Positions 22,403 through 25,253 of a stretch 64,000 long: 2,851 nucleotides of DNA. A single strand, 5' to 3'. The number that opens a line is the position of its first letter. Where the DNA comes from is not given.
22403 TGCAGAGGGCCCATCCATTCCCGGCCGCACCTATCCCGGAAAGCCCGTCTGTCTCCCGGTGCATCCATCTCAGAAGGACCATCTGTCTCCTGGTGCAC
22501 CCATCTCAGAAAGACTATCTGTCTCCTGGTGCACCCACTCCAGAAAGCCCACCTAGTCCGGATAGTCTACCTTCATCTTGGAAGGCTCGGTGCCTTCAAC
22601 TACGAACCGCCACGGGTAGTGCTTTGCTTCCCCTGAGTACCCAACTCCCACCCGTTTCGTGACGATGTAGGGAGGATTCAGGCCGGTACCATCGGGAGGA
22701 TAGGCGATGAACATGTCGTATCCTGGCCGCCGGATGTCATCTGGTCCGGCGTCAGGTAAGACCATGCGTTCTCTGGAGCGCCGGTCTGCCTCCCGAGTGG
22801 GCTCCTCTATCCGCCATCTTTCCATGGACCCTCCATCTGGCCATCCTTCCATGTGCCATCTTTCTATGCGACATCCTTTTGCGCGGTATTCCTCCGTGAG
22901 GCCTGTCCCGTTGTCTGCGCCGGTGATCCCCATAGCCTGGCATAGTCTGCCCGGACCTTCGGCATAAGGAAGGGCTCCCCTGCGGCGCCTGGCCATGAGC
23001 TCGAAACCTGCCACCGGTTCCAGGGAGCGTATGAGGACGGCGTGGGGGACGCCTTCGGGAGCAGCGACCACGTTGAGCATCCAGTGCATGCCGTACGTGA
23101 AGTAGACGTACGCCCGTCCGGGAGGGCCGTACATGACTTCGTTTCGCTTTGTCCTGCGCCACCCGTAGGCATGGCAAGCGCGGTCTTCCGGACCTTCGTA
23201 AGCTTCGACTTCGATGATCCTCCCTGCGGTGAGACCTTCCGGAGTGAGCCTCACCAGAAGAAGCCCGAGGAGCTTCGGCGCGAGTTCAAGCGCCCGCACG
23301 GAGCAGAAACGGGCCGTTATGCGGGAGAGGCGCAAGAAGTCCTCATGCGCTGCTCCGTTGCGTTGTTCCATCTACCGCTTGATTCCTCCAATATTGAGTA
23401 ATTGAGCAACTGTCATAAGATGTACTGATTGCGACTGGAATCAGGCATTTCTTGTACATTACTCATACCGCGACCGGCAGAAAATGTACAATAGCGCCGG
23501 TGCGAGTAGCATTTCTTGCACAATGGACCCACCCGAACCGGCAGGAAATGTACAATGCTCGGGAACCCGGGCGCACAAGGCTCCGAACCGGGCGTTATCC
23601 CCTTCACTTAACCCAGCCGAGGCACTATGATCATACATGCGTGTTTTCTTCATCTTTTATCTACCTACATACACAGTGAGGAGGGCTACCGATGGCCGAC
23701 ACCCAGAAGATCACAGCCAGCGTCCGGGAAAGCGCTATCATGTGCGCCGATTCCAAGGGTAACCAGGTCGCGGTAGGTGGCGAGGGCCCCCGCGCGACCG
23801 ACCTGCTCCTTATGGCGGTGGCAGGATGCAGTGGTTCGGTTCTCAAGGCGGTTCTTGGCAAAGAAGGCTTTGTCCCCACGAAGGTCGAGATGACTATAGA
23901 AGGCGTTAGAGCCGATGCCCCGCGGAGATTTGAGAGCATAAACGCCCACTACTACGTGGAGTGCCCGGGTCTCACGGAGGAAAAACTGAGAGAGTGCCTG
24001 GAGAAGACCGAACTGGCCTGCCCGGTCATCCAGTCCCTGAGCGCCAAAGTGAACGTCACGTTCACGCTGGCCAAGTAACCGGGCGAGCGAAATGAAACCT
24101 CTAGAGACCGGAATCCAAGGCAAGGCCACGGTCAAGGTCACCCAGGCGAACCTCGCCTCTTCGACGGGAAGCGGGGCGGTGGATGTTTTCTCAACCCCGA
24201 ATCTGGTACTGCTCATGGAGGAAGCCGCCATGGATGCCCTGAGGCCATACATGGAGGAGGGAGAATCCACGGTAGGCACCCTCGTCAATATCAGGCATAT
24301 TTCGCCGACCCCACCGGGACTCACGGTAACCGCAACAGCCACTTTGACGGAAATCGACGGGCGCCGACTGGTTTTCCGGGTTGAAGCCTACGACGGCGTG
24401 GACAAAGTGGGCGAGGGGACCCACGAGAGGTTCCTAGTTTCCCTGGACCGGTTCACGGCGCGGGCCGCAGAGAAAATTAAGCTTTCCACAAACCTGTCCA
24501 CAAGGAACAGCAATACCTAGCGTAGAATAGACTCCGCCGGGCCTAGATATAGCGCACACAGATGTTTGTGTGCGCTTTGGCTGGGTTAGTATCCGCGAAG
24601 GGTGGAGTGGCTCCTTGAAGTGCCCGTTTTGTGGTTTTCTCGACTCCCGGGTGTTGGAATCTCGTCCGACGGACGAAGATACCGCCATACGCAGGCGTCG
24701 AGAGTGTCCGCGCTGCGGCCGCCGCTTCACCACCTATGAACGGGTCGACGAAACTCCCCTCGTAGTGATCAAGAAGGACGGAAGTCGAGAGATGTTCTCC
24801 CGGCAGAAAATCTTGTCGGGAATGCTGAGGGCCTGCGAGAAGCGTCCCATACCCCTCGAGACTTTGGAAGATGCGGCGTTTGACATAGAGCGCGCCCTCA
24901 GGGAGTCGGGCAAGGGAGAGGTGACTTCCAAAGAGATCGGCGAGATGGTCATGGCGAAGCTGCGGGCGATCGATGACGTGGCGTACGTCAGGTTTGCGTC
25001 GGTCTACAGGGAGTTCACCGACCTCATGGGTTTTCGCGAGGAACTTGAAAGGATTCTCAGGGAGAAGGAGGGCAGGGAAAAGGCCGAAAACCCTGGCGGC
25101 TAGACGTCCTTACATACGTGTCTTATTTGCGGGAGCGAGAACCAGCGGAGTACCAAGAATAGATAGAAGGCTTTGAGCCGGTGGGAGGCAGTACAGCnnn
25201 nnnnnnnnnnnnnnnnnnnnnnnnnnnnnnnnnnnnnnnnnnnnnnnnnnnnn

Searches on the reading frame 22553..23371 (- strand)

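Call 58: search_protein_families(library=pfam, proteins=[window:22553-23371:-], max_evalue=0.00001)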
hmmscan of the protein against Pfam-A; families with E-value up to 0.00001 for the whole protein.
window:22553-23371:- (272 aa): 1 family
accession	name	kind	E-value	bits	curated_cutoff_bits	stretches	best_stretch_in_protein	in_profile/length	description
PF02245.21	Pur_DNA_glyco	-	2e-56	190.6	27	1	22-164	2-141/181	Methylpurine-DNA glycosylase (MPG)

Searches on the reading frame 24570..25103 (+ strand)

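Call 58: search_protein_families(library=pfam, proteins=[window:24570-25103:+], max_evalue=0.00001)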
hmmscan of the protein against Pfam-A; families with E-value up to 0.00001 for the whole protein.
window:24570-25103:+ (177 aa): 2 families
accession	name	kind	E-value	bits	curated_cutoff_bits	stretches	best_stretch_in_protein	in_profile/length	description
PF03477.21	ATP-cone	-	6.5e-23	81.5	25.8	1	65-151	2-87/88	ATP cone domain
PF22811.2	Zn_ribbon_NrdR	-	6.1e-20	71.3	27.2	1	16-57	1-42/42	Transcriptional repressor NrdR-like, N-terminal domain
